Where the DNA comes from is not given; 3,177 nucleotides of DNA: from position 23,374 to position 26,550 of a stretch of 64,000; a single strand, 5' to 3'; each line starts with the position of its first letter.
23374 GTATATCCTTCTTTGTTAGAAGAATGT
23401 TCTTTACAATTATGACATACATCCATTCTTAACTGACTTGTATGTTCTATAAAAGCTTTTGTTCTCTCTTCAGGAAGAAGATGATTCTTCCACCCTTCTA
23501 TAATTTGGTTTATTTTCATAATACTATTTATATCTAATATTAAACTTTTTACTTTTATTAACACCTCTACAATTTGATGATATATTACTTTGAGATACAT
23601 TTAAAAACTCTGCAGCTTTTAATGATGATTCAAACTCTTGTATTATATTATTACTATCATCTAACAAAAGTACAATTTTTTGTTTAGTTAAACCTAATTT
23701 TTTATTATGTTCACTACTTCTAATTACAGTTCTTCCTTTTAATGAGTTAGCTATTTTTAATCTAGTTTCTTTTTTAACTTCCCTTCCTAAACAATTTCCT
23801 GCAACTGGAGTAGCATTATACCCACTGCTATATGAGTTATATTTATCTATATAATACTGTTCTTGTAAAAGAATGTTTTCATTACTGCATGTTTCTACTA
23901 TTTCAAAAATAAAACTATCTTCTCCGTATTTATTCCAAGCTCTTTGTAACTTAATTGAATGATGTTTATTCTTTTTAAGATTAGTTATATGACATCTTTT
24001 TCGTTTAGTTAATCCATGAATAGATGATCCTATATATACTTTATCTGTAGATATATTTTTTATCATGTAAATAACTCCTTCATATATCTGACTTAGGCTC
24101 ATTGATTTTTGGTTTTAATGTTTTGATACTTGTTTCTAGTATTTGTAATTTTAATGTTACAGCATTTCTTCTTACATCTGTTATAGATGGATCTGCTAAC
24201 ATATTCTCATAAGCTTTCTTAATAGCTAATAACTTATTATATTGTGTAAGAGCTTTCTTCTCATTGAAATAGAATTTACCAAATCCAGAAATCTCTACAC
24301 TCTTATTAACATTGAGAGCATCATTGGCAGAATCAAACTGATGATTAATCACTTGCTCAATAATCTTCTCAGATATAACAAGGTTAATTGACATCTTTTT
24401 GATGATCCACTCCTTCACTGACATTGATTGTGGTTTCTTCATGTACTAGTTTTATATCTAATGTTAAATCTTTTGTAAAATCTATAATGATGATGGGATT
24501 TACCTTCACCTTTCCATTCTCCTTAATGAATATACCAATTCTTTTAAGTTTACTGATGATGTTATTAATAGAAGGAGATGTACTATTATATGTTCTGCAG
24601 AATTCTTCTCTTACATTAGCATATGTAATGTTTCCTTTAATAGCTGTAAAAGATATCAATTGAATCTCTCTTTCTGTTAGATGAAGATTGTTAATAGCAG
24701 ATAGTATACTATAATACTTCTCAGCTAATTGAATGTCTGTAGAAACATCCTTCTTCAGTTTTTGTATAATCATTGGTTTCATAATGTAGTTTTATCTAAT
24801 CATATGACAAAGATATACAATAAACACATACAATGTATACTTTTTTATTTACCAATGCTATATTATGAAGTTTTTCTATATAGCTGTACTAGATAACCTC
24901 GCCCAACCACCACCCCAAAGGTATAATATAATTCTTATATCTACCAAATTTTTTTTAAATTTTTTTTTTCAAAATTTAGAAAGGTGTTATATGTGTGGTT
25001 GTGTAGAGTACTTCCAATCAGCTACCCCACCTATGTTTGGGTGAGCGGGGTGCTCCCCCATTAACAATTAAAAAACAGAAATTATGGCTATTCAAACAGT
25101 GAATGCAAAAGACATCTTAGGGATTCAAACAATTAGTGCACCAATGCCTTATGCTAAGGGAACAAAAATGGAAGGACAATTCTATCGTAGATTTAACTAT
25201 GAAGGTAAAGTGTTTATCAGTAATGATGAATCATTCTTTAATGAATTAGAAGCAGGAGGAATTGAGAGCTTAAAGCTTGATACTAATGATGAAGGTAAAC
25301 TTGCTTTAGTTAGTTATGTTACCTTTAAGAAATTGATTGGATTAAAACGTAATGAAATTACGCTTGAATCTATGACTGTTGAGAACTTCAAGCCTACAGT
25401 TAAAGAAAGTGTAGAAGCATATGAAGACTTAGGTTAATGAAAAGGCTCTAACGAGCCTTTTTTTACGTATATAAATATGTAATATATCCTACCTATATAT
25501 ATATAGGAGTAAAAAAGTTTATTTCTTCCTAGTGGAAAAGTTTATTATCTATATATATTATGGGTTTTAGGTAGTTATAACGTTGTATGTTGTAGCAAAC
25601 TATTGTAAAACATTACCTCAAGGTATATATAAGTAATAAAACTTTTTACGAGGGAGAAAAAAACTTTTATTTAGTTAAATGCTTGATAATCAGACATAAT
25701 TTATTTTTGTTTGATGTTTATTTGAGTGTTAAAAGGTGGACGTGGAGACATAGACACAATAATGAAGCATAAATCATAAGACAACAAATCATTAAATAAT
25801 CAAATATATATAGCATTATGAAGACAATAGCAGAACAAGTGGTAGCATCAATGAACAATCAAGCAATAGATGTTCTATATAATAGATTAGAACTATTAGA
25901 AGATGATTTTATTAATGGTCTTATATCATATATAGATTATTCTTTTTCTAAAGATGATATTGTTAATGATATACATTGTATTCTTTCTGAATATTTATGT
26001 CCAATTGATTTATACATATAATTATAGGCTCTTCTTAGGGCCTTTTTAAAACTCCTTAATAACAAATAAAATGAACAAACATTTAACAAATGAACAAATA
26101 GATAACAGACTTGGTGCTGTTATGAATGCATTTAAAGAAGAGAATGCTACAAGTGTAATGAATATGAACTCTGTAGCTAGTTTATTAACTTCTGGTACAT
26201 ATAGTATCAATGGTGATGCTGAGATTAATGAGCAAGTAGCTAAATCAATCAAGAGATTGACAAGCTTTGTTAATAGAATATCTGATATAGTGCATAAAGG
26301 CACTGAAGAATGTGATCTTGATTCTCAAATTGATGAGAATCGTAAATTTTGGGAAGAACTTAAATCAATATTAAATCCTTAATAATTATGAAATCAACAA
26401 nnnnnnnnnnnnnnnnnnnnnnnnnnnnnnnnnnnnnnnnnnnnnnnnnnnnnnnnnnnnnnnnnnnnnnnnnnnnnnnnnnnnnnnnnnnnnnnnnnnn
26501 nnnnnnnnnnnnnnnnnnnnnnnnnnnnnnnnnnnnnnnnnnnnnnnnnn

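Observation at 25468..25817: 350-bp AT-rich non-coding block with 16-bp TA palindrome and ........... iterons: candidate replication origin or early promoter cluster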

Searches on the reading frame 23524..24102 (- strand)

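Call 10: search_protein_families(library=phrogs, proteins=[window:23524-24102:-], max_evalue=0.01)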
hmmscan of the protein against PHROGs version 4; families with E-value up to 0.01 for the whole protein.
window:23524-24102:- (192 aa): 8 families
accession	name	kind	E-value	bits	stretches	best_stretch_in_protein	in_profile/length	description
phrog_314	-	DNA, RNA and nucleotide metabolism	3.6e-29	103.2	1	9-191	179-387/574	homing endonuclease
phrog_7168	-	DNA, RNA and nucleotide metabolism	3.1e-24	86.9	1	9-161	2-158/284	homing endonuclease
phrog_5123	-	DNA, RNA and nucleotide metabolism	1e-13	52.5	1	11-98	4-89/152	homing endonuclease with GIY-YIG motif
phrog_19446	-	DNA, RNA and nucleotide metabolism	4.7e-11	43.7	1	9-82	2-73/254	homing endonuclease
phrog_3404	-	DNA, RNA and nucleotide metabolism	6.4e-06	27.2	1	11-176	5-156/235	HNH endonuclease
phrog_20015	-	DNA, RNA and nucleotide metabolism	9e-06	26.8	1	10-44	4-38/46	endonuclease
phrog_19050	-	unknown function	0.00061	20.6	1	16-63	73-118/153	-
phrog_447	-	other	0.00072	20.4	1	7-76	25-100/148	NAD synthetase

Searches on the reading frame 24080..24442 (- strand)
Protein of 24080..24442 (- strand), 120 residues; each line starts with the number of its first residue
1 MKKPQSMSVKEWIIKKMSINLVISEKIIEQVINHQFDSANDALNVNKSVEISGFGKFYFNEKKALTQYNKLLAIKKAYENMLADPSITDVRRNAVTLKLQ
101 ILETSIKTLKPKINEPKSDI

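Call 10: search_protein_families(library=phrogs, proteins=[window:24080-24442:-], max_evalue=0.01)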
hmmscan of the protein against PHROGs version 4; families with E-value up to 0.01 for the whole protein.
window:24080-24442:- (120 aa): 1 family
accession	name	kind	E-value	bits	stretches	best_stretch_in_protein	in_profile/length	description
phrog_379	-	DNA, RNA and nucleotide metabolism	1.6e-08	35.2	1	2-70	24-92/138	DNA binding protein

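Call 68: search_solved_structures(query=window:24080-24442:-, max_evalue=1)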
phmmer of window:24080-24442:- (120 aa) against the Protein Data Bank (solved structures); distinct sequences matched with E-value up to 1: 8.
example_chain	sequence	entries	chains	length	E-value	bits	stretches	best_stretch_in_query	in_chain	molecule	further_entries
5ogu_A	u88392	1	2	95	0.0013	22.5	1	20-65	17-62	DNA-binding protein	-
5l8z_A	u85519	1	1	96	0.0013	22.5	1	20-65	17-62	DNA-binding protein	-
3rhi_A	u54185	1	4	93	0.029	18.1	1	10-69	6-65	DNA-binding protein HU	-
8flj_E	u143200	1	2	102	0.091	16.5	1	10-64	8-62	Integration host factor subunit alpha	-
1hue_A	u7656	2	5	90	0.13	16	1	21-65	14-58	HU PROTEIN | PROTEIN HU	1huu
2iif_A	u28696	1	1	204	0.23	15.2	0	21-63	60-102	Integration host factor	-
3f85_A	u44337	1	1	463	0.32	14.8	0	58-100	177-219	homo trimeric fusion of CFA/I fimbrial subunits B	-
2iie_A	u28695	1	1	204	0.85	13.4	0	21-63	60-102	Integration host factor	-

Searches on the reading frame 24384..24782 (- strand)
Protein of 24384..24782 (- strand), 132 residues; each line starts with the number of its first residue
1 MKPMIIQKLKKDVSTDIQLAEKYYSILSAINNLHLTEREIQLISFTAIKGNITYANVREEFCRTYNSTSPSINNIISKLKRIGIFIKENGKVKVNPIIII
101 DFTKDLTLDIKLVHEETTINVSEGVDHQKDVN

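Call 10: search_protein_families(library=phrogs, proteins=[window:24384-24782:-], max_evalue=0.01)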
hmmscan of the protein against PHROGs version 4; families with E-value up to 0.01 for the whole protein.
window:24384-24782:- (132 aa): 0 families

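Call 37: find_related_loci(query=window:24384-24782:-, collection=viral_contigs, flank=4000)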
Query window:24384-24782:- (132 aa) in viral_contigs; peptide patterns used: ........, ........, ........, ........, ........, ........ (x = any residue, [..] = any of these).
272 stretches matched a pattern; 216 encode a relative of the query (tblastn E <= 1e-3); the best 80 are kept; 80 distinct loci.
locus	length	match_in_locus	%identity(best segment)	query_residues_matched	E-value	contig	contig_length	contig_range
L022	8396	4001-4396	93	1-132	1e-79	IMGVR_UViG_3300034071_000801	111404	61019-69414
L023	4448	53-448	92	1-132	1e-78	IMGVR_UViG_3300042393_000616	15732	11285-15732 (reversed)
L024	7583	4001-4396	91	1-132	4e-78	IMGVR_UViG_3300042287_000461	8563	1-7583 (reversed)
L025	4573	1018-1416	91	1-132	4e-77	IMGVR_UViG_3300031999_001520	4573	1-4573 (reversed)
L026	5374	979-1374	90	1-132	5e-76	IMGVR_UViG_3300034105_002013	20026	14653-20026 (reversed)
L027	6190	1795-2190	88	1-132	1e-74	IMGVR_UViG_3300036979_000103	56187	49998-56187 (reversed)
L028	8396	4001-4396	87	1-132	2e-74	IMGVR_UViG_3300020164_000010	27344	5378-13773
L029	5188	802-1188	89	4-132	2e-73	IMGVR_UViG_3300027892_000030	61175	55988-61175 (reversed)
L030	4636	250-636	89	4-132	2e-73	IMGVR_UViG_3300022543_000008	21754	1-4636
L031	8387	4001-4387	89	4-132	2e-73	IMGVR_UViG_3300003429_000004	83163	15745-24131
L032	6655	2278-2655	91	4-130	3e-72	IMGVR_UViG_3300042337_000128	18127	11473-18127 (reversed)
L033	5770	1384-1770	84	4-132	4e-71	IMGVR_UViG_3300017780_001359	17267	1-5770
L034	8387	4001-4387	85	4-132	6e-71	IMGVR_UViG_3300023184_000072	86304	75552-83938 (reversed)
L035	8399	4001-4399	83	1-132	4e-71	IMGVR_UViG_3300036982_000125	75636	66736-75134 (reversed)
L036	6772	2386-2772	85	4-132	9e-71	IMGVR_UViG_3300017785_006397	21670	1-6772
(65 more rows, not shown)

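Call 51: search_protein_families(library=pfam, proteins=[window:24384-24782:-], max_evalue=0.05)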
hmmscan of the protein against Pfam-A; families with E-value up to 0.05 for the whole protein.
window:24384-24782:- (132 aa): 3 families
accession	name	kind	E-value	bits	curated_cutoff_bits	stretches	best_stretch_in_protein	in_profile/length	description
PF24406.1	nSTAND_NTPase4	-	0.0072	16.8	27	1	59-92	13-46/58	Novel STAND NTPase 4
PF03979.19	Sigma70_r1_1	-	0.019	15.3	22.5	1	41-89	9-56/81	Sigma-70 factor, region 1.1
PF08280.17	HTH_Mga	-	0.025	15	23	0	37-81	5-45/59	M protein trans-acting positive regulator (MGA) HTH domain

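Call 69: search_solved_structures(query=window:24384-24782:-, max_evalue=1)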
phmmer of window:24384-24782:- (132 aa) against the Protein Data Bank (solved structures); distinct sequences matched with E-value up to 1: 2.
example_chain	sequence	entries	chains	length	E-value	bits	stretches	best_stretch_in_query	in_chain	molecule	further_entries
8v3w_E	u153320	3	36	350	0.012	19.1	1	39-123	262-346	TRI-2 (CD1371)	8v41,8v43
2yvw_A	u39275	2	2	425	0.64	13.5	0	8-91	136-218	UDP-N-acetylglucosamine 1-carboxyvinyltransferase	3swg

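Call 90: find_homologous_proteins(query=window:24384-24782:-, max_evalue=0.00001)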
Query window:24384-24782:- (132 aa): 1925 proteins with E <= 0.00001 among 1940 candidates; the best 120 are listed.
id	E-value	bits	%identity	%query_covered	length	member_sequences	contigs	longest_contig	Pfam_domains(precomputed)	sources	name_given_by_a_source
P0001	4.2e-77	274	100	100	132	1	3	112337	-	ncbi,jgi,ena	jgi:hypothetical protein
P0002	3.3e-76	271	98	100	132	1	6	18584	-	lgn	-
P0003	3.3e-75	268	98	100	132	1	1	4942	-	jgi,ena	-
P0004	4.1e-75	267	97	100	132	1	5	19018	-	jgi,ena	-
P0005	1.4e-74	266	97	100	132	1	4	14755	-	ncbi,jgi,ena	jgi:hypothetical protein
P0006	3.3e-74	265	96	100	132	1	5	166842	-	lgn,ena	-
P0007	5.8e-74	264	94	100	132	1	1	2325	-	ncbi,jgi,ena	jgi:hypothetical protein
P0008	6.9e-74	264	95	100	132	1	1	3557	-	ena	-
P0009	3.7e-73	261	95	100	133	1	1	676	-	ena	-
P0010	4.0e-72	258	93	100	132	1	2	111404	-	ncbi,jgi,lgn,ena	jgi:hypothetical protein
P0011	6.4e-72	257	99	95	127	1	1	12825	-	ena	-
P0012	5.7e-71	254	92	100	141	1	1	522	-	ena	-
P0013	6.5e-71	254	94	98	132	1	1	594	-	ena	-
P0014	1.5e-70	253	91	100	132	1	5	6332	-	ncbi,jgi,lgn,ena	jgi:hypothetical protein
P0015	2.5e-70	252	91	100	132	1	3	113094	-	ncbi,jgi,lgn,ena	jgi:hypothetical protein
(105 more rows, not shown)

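Call 98: search_solved_structures(query=A1, max_evalue=10)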
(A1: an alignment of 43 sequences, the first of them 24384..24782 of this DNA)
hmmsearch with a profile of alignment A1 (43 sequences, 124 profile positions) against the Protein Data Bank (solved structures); distinct sequences matched with E-value up to 10: 11.
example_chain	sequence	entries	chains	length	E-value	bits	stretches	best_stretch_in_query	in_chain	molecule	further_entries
9egn_A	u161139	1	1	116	0.34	14.1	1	9-90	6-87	Caveolae-associated protein 1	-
2k6x_A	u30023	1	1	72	0.92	12.7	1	39-91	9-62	RNA polymerase sigma factor rpoD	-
6wus_B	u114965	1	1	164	1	12.5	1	54-86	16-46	Protein tyrosine phosphatase type IVA 1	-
9mex_A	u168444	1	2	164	1.1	12.4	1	54-87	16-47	Protein tyrosine phosphatase type IVA 1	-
1zck_A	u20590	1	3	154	1.1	12.4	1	54-86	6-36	protein tyrosine phosphatase 4a1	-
5bx1_A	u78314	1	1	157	1.1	12.4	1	54-86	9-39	Protein tyrosine phosphatase type IVA 1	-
1rxd_A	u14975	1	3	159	1.2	12.4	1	54-86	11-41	protein tyrosine phosphatase type IVA, member 1; Protein tyrosine phosphatase IVA1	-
1xm2_A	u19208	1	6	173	1.2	12.3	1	54-86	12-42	Tyrosine Phosphatase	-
5mmz_B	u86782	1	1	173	1.4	12.1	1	54-86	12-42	Protein tyrosine phosphatase type IVA 1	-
1zcl_A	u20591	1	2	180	1.4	12.1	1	54-86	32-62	protein tyrosine phosphatase 4a1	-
1x24_A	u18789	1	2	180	1.5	12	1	54-86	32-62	protein tyrosine phosphatase 4a1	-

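Call 101: predict_structure(alignment_id=A1)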
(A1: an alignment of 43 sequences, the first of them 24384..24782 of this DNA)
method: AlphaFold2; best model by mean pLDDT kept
length: 132 residues; sequences in the alignment: 43
mean_pLDDT: 78.2   pTM: 0.69
mean pLDDT of the five models: 78.2, 77.9, 77.1, 70.4, 70.0
residues with pLDDT >= 90: 48; 70-90: 50; 50-70: 16; < 50: 18
segments of 3 or more residues with pLDDT < 50: 1-3, 117-120, 123-132
pLDDT, mean of each block of 10 residues (from residue 1): 50 77 92 92 93 87 82 91 91 91 78 58 44 36
secondary structure, 60 per line:
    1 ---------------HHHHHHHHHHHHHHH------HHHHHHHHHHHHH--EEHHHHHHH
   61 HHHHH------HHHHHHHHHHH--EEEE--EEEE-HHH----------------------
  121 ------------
elements in order: H16-30 H37-49 H54-65 H72-82 E85-88 E91-94

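Call 103: fold_search(model_id=the predicted structure, library=pdb)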
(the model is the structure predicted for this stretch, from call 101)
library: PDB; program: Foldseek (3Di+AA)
matches with E <= 10: 1245; with E <= 0.001: 0
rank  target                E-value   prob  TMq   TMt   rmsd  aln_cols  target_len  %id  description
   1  1x19                  1.1e-02  1.00  0.36  0.15   5.1        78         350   18  Crystal structure of BchU involved in bacteriochlorophyll c biosynthesis (released 2006-07-18)
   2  8tji_A                1.3e-02  1.00  0.35  0.16   6.4        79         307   15  SAM-dependent methyltransferase RedM, apo (released 2023-12-13)
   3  4mtd_D                1.6e-02  1.00  0.48  0.43   4.4        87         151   13  Zinc Uptake Regulator Complexed With Zinc AND DNA (released 2014-11-05)
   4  8tjj_A                2.0e-02  1.00  0.35  0.16   6.3        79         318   15  SAM-dependent methyltransferase RedM bound to SAM (released 2023-12-13)
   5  4mtd_B                2.4e-02  1.00  0.52  0.47   2.8        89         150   13  Zinc Uptake Regulator Complexed With Zinc AND DNA (released 2014-11-05)
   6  5aip_B                2.4e-02  1.00  0.42  0.42   6.5        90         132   17  Crystal structure of NadR in complex with 4-hydroxyphenylacetate (released 2016-03-02)
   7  8tjk_A                2.4e-02  1.00  0.34  0.16   6.4        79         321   15  SAM-dependent methyltransferase RedM bound to SAH (released 2023-12-13)
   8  5aiq_B                2.6e-02  1.00  0.42  0.42   6.7        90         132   17  Crystal structure of ligand-free NadR (released 2016-03-02)
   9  8tji_B                2.6e-02  1.00  0.35  0.15   6.4        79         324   15  SAM-dependent methyltransferase RedM, apo (released 2023-12-13)
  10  8tjk_B                2.7e-02  0.99  0.36  0.17   5.6        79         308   16  SAM-dependent methyltransferase RedM bound to SAH (released 2023-12-13)
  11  4o5v                  2.9e-02  0.92  0.29  0.19   8.0        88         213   22  Crystal structure of T. acidophilum IdeR (released 2014-11-05)
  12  5kvr                  3.1e-02  0.93  0.31  0.48  11.3        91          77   13  X-Ray Crystal Structure of a Fragment (1-75) of a Transcriptional Regulator PdhR from Escherichia coli CFT073 (released 2016-11-02)
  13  8tjj_D                3.3e-02  0.99  0.35  0.15   6.3        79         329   15  SAM-dependent methyltransferase RedM bound to SAM (released 2023-12-13)
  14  4mtd_A                4.2e-02  1.00  0.51  0.46   2.8        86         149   13  Zinc Uptake Regulator Complexed With Zinc AND DNA (released 2014-11-05)
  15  1bja_A                4.2e-02  1.00  0.46  0.62   2.4        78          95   22  ACTIVATION DOMAIN OF THE PHAGE T4 TRANSCRIPTION FACTOR MOTA (released 1998-11-04)
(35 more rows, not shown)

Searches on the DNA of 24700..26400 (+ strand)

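Call 4: search_dna_similar(query=window:24700-26400:+, collection=phages, mode=near, max_rows=25)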
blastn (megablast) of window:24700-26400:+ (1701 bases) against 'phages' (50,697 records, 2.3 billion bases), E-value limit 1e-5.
No match.

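Call 55: search_rna_families(source=window, start=24700, end=25900, threshold=evalue, max_evalue=5)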
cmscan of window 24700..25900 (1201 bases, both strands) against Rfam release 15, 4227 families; matches with E-value up to 5: 1.
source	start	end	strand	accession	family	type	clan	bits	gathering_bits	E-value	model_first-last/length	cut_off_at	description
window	25491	25567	+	RF04154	mir-1277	Gene; miRNA;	-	20.9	81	0.68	1-78/78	no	mir-1277 microRNA precursor family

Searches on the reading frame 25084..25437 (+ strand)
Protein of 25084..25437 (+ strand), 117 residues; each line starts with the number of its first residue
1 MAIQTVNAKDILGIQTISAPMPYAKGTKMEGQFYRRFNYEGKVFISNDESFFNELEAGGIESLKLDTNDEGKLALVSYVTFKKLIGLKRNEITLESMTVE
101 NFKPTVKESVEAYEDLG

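Call 10: search_protein_families(library=phrogs, proteins=[window:25084-25437:+], max_evalue=0.01)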
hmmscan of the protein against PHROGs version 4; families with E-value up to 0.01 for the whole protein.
window:25084-25437:+ (117 aa): 0 families

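Call 11: search_protein_families(library=pfam, proteins=[window:25084-25437:+], max_evalue=0.001)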
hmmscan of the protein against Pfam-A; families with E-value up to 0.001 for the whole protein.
window:25084-25437:+ (117 aa): 0 families

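Call 15: search_dna_similar(query=window:25084-25437:+, collection=phages, mode=protein, max_rows=15, max_evalue=0.01)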
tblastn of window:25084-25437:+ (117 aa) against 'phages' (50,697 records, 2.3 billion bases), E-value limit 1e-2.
No match.

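Call 16: find_related_loci(query=window:25084-25437:+, collection=viral_contigs, flank=6000)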
Query window:25084-25437:+ (117 aa) in viral_contigs; peptide patterns used: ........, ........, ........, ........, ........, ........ (x = any residue, [..] = any of these).
4 stretches matched a pattern; 3 encode a relative of the query (tblastn E <= 1e-3); 3 distinct loci.
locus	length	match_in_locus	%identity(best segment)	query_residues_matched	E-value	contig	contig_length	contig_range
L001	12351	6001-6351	85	1-117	6e-66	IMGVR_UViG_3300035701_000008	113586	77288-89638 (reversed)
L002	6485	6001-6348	67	1-116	7e-50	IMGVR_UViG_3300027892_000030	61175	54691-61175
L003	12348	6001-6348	67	1-116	7e-50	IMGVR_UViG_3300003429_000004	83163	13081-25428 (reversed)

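Call 70: search_solved_structures(query=window:25084-25437:+, max_evalue=1)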
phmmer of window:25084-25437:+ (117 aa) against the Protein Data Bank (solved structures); distinct sequences matched with E-value up to 1: 3.
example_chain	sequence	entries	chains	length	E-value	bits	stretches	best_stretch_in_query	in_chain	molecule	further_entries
5but_A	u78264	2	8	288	0.022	18.2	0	50-104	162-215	Ktr system potassium uptake protein A,Ktr system potassium uptake protein A | Ktr system potassium uptake protein A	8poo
1wy9_A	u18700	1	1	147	0.7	13.3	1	45-98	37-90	Allograft inflammatory factor 1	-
5yqr_A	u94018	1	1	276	0.85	13.1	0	32-70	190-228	Endolysin/Membrane-anchored lipid-binding protein LAM6 fusion protein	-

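Call 82: find_encoding_contigs(protein=window:25084-25437:+, flank=2000, max_places=4)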
Protein window:25084-25437:+ (117 aa): 16 contigs read that carry it; 4 places shown.
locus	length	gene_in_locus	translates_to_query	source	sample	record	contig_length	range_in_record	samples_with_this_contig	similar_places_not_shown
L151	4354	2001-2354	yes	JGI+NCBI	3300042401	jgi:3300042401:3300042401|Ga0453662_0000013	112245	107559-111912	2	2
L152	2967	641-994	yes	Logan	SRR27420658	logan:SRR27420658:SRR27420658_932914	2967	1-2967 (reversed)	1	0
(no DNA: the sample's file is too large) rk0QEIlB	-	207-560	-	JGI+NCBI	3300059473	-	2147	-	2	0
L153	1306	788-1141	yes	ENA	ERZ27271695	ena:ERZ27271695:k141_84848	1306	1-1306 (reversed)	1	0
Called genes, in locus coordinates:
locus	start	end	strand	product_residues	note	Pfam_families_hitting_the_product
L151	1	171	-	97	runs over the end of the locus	-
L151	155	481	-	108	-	-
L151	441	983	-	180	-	PF01541:GIY-YIG (weak)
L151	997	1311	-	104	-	PF00216:Bac_DNA_binding (weak)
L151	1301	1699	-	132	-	-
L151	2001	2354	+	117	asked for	-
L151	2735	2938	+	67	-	-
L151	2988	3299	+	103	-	-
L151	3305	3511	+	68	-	-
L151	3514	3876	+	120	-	-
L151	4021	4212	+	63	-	-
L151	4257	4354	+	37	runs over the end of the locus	-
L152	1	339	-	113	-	?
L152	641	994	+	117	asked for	-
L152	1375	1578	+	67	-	-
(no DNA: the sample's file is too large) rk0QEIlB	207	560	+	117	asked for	-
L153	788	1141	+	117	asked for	-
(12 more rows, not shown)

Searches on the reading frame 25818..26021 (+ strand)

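Call 10: search_protein_families(library=phrogs, proteins=[window:25818-26021:+], max_evalue=0.01)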
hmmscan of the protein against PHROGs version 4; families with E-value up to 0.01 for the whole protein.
window:25818-26021:+ (67 aa): 0 families

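Call 51: search_protein_families(library=pfam, proteins=[window:25818-26021:+], max_evalue=0.05)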
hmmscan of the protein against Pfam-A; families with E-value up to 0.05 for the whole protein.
window:25818-26021:+ (67 aa): 1 family
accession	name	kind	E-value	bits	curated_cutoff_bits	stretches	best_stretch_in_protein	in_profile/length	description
PF19964.5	EAD11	-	0.021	15.2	26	1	15-52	35-72/80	Effector-associated domain 11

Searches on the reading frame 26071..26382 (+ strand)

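Call 10: search_protein_families(library=phrogs, proteins=[window:26071-26382:+], max_evalue=0.01)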
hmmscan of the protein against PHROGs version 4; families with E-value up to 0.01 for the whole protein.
window:26071-26382:+ (103 aa): 0 families

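Call 51: search_protein_families(library=pfam, proteins=[window:26071-26382:+], max_evalue=0.05)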
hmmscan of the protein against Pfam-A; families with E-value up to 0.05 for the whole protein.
window:26071-26382:+ (103 aa): 2 families
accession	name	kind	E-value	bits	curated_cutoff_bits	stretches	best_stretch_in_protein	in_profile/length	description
PF14869.12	DUF4488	-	0.0026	18.1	27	1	15-73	25-85/123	Domain of unknown function (DUF4488)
PF07138.17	AcMNPV_AC11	-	0.021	14.7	27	1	24-101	66-141/324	Baculovirus protein AC11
